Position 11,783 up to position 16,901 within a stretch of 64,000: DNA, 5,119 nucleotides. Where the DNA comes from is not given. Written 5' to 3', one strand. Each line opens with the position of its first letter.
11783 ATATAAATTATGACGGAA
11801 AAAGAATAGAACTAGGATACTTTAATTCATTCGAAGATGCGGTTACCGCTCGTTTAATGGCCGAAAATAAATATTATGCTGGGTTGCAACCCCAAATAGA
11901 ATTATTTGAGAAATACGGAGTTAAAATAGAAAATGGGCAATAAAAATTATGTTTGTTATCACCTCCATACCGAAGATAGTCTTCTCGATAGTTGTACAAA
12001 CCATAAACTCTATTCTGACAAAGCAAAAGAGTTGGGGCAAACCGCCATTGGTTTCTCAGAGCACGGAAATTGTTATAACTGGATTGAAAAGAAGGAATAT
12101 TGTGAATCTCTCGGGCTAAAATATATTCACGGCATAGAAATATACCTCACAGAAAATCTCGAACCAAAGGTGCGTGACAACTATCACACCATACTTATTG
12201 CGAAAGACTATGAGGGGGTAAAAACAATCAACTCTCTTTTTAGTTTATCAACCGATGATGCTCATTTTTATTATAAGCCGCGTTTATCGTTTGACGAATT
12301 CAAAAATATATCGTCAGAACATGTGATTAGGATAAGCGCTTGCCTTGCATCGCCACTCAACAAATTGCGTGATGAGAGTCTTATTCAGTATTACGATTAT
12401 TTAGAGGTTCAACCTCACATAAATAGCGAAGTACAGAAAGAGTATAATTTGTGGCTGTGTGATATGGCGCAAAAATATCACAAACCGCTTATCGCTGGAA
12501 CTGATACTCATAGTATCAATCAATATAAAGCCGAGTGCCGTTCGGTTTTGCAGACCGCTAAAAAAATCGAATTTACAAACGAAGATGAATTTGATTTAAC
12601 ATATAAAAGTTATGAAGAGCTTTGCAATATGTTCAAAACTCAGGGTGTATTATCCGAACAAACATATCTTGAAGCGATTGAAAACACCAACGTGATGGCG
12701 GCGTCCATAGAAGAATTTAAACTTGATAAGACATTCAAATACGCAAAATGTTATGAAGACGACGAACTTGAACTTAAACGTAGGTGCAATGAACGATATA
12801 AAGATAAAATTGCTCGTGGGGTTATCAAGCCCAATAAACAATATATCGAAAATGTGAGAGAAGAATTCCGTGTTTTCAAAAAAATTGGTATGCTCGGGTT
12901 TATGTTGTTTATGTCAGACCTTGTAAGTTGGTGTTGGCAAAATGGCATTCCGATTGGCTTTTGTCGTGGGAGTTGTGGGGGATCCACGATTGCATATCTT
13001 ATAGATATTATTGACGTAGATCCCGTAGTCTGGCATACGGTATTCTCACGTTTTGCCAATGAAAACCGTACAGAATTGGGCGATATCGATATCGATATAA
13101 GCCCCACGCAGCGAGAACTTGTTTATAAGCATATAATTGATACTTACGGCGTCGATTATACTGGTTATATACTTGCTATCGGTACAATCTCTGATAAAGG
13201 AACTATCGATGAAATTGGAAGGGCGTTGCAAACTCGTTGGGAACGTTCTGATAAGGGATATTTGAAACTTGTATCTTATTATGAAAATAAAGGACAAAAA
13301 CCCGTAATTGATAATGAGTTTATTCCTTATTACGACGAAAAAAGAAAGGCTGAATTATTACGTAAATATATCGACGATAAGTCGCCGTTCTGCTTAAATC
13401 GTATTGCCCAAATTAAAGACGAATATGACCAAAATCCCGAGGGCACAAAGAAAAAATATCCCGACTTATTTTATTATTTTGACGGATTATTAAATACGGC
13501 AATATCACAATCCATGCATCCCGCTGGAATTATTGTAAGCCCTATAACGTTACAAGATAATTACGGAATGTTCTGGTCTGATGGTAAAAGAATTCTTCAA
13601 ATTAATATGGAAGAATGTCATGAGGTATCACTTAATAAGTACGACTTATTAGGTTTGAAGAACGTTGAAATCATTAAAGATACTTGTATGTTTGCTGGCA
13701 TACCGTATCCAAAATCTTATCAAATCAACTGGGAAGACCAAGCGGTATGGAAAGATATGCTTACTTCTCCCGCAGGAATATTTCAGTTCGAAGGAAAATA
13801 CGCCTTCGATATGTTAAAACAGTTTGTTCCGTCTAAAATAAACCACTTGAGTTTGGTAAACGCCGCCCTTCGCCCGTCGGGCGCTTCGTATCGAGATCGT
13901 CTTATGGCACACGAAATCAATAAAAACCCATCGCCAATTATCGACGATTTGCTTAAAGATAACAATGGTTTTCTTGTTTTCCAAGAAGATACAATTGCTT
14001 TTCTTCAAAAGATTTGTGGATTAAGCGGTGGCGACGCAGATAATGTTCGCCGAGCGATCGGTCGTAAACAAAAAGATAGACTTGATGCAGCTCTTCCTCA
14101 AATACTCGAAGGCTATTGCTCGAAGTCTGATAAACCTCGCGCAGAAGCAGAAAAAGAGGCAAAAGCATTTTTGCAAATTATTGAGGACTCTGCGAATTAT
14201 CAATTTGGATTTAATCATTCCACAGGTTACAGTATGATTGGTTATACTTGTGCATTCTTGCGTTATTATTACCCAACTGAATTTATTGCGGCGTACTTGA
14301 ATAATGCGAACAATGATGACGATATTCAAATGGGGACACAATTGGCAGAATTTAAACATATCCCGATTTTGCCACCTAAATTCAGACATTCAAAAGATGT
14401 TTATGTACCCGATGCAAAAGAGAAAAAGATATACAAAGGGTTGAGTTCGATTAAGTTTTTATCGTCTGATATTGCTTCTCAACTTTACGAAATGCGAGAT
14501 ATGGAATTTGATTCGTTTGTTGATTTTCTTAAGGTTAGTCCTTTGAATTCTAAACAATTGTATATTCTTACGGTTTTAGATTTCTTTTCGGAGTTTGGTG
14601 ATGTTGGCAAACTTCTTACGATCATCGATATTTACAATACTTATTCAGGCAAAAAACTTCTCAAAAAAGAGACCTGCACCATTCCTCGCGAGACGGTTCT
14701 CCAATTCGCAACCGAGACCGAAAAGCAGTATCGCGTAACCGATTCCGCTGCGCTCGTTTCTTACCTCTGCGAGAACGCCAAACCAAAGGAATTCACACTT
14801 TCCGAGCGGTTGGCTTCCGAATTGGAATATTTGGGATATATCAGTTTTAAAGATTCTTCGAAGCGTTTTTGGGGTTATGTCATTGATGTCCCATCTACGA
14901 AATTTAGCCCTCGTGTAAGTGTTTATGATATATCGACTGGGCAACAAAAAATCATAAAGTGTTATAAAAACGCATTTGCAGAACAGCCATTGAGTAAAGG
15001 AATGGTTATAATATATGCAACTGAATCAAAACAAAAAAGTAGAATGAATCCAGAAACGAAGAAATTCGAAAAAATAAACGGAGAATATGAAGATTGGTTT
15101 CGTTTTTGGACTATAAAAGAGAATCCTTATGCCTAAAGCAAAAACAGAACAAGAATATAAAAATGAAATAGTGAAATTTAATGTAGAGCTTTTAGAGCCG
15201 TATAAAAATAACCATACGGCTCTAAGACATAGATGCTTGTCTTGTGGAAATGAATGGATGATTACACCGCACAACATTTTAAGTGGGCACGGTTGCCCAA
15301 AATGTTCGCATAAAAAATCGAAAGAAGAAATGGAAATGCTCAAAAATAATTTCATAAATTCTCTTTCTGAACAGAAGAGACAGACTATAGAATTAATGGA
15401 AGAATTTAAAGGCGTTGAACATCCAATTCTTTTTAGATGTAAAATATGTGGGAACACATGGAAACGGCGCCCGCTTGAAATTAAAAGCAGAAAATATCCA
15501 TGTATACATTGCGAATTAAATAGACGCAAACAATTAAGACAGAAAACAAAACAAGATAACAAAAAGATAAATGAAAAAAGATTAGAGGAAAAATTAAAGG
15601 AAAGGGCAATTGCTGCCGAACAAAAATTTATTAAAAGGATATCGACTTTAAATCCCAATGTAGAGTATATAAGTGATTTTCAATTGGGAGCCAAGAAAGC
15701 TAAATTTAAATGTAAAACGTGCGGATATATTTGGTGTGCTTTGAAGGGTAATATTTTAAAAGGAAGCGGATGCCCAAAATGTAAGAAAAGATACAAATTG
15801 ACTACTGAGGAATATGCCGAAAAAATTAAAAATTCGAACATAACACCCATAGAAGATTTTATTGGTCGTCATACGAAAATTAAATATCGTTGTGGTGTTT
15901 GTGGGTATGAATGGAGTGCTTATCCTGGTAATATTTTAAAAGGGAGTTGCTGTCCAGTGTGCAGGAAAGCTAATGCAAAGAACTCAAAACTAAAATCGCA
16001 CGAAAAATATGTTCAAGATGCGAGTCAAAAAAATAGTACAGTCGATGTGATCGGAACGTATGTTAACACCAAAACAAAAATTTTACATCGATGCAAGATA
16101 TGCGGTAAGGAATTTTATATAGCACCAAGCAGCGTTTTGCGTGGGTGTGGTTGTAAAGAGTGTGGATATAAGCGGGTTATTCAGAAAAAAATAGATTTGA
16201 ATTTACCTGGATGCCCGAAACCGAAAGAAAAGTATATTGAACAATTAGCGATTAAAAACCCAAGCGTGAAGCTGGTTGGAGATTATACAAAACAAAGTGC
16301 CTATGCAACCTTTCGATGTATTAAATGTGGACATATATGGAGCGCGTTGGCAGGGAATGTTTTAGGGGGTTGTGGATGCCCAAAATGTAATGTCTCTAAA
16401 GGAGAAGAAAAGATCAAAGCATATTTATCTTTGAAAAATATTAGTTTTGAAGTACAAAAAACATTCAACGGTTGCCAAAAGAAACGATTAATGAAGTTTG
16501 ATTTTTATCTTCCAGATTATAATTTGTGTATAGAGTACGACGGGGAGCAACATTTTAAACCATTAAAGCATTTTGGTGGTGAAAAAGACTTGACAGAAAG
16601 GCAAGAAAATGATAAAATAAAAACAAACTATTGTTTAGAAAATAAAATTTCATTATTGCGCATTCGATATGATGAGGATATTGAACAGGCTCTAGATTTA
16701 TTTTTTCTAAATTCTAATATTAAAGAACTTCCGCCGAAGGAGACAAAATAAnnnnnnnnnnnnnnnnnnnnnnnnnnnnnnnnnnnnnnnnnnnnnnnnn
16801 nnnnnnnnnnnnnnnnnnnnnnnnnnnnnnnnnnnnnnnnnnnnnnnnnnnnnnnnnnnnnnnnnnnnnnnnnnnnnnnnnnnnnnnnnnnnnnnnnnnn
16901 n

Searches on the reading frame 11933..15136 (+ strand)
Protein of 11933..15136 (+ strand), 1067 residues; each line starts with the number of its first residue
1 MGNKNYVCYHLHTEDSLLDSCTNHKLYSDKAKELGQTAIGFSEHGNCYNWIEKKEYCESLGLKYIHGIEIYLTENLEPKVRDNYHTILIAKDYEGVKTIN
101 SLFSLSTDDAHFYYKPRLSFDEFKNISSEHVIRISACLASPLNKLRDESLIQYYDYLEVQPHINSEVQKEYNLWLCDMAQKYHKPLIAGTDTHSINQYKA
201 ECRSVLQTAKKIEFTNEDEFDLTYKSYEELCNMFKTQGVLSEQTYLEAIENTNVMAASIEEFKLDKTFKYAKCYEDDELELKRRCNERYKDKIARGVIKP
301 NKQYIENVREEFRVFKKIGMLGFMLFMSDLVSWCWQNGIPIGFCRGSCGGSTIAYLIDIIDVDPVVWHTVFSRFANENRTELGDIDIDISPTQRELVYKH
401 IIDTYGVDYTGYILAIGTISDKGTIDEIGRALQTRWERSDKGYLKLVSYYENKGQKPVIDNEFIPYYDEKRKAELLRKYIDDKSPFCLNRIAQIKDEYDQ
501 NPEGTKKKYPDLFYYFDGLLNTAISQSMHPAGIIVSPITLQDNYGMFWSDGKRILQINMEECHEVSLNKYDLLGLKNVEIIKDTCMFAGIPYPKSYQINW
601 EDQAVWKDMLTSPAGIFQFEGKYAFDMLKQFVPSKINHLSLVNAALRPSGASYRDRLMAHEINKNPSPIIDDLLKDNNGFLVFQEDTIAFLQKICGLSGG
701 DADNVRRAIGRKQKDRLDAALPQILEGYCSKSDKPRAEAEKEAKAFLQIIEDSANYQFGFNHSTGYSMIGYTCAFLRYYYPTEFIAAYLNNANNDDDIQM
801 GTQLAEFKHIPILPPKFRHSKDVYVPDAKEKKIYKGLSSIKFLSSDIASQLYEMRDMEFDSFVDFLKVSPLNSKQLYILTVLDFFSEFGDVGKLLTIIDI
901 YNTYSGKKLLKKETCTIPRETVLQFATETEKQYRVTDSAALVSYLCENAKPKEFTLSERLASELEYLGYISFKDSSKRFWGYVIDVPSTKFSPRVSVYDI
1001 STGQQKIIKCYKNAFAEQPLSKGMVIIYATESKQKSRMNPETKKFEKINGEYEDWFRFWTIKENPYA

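Call 15: search_protein_families(library=phrogs, proteins=[window:11933-15136:+], max_evalue=0.001)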
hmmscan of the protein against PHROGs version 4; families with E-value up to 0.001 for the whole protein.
window:11933-15136:+ (1067 aa): 9 families
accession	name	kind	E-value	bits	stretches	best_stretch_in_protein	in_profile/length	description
phrog_405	-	DNA, RNA and nucleotide metabolism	4e-227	757.9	1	4-1027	42-1045/1190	DNA polymerase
phrog_11165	-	DNA, RNA and nucleotide metabolism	7.9e-69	233.5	1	289-857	25-577/782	DNA polymerase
phrog_7513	-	unknown function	7.2e-46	158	2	4-143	9-150/461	-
phrog_12219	-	DNA, RNA and nucleotide metabolism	1.5e-38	133.6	1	507-890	98-524/823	DNA polymerase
phrog_11119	-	DNA, RNA and nucleotide metabolism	2.5e-36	126.8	1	802-1059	17-292/299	DNA polymerase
phrog_21652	-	DNA, RNA and nucleotide metabolism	3.8e-26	92.7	2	336-432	29-121/476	DNA polymerase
phrog_13169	-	DNA, RNA and nucleotide metabolism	7.5e-21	75.5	1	207-380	236-414/463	DNA polymerase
phrog_4335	-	unknown function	1.3e-13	52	1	740-856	15-130/421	-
phrog_11127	-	DNA, RNA and nucleotide metabolism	0.00011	23.2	1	242-374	64-169/171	DNA polymerase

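Call 17: search_dna_similar(query=window:11933-15136:+, collection=phages, mode=protein, max_rows=15)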
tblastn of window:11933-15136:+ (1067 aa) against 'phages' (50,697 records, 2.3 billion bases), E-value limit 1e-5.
Records with a match: 1426; places in all: 1431; records where one place covers at least 80% of the query: 283.
Best place of each record, by identity: <60% 1426.
By first word of the organism name: Pseudomonas 302; Mycobacterium 281; Streptomyces 211; Gordonia 132; Bacillus 99; Bacteriophage 53; Staphylococcus 47; Microbacterium 36; Escherichia 31; Lactococcus 22; and 57 more.
By host as written in the record: Mycobacterium smegmatis mc2 155 203; Pseudomonas aeruginosa 118; - 110; Pseudomonas aeruginosa PAO1 86; Streptomyces griseus ATCC 10137 81; Gordonia terrae 3612 65; Streptomyces lividans JI 1326 44; Mycobacterium smegmatis mc#155 37; and 237 more.
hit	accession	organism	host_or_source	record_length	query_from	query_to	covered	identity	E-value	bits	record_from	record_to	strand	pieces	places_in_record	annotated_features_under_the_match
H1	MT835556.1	Bacteriophage sp.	human fecal samples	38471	4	1057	99%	45.5%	0e+0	880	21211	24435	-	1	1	record has no annotation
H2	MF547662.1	Clostridioides phage LIBA6276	Clostridioides difficile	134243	5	1054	98%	42.0%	0e+0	758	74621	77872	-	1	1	dnaE: DNA polymerase III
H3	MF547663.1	Clostridioides phage LIBA2945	Clostridioides difficile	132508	5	1054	98%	42.0%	0e+0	758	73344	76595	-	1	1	dnaE: DNA polymerase III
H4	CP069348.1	Clostridioides phage pCD1602_4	water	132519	5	1066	100%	34.7%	2e-176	579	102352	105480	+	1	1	record has no annotation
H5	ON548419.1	Bacillus phage vB_BanS-Thrax3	Bacillus anthracis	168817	5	1015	95%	34.8%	3e-167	552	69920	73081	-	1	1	DNA polymerase III alpha subunit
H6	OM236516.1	Bacillus phage FADO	Bacillus subtilis BEST7003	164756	5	1015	95%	34.8%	7e-174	572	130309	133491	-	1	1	DNA polymerase III alpha subunit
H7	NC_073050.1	Bacillus phage FADO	Bacillus subtilis BEST7003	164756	5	1015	95%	34.8%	7e-174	572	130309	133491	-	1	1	DNA polymerase III alpha subunit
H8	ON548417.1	Bacillus phage vB_BanS-Thrax1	Bacillus anthracis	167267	5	1015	95%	34.8%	1e-167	553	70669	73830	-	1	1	DNA polymerase III alpha subunit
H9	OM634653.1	Bacillus phage vB_BsuS_PJN02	Bacillus subtilis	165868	5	1015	95%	34.7%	1e-173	570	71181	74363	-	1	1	DNA polymerase III alpha subunit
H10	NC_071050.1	Bacillus phage vB_BsuS_PJN02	Bacillus subtilis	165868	5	1015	95%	34.7%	1e-173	570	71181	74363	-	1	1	DNA polymerase III alpha subunit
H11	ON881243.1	Bacillus phage PK-3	Bacillus sp.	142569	5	1015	95%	34.7%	2e-173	570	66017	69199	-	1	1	PHP domain-containing protein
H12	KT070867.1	Bacillus phage PBC2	Bacillus cereus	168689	5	1015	95%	34.6%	3e-165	546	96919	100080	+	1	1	DNA polymerase III alpha subunit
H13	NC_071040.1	Bacillus phage PBC2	Bacillus cereus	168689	5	1015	95%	34.6%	3e-165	546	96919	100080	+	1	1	DNA polymerase III alpha subunit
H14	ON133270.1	Bacillus phage 2S-4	Rosselomorea vietnamensis FJAT-46955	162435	5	1015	95%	34.5%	7e-171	563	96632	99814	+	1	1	DNA-directed DNA polymerase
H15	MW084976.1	Bacillus phage Kirov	Bacillus cereus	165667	4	1015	95%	34.1%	4e-169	558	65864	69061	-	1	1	DNA polymerase III alpha subunit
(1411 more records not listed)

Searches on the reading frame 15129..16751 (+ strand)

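Call 15: search_protein_families(library=phrogs, proteins=[window:15129-16751:+], max_evalue=0.001)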
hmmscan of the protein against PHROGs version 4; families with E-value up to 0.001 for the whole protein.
window:15129-16751:+ (540 aa): 9 families
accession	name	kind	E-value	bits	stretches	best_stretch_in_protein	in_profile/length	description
phrog_559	-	DNA, RNA and nucleotide metabolism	1.8e-124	417.8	3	223-522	122-407/607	HNH endonuclease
phrog_681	-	DNA, RNA and nucleotide metabolism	5.6e-54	184.7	3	158-285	304-433/576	endonuclease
phrog_9084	-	DNA, RNA and nucleotide metabolism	2.7e-30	106.8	1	352-517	25-155/187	homing endonuclease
phrog_4538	-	unknown function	3.3e-26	93.2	1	386-513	190-316/447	-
phrog_7140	-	DNA, RNA and nucleotide metabolism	2e-18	67.3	1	421-519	121-218/423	intron encoded nuclease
phrog_19778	-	unknown function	7e-14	52.7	1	455-520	284-349/362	-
phrog_27771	-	unknown function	2.8e-13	50.4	1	455-523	466-534/549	-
phrog_34504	-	unknown function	3.3e-10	40.6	1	457-520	309-372/386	-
phrog_9902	-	unknown function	4.7e-05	24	1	395-514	50-152/210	-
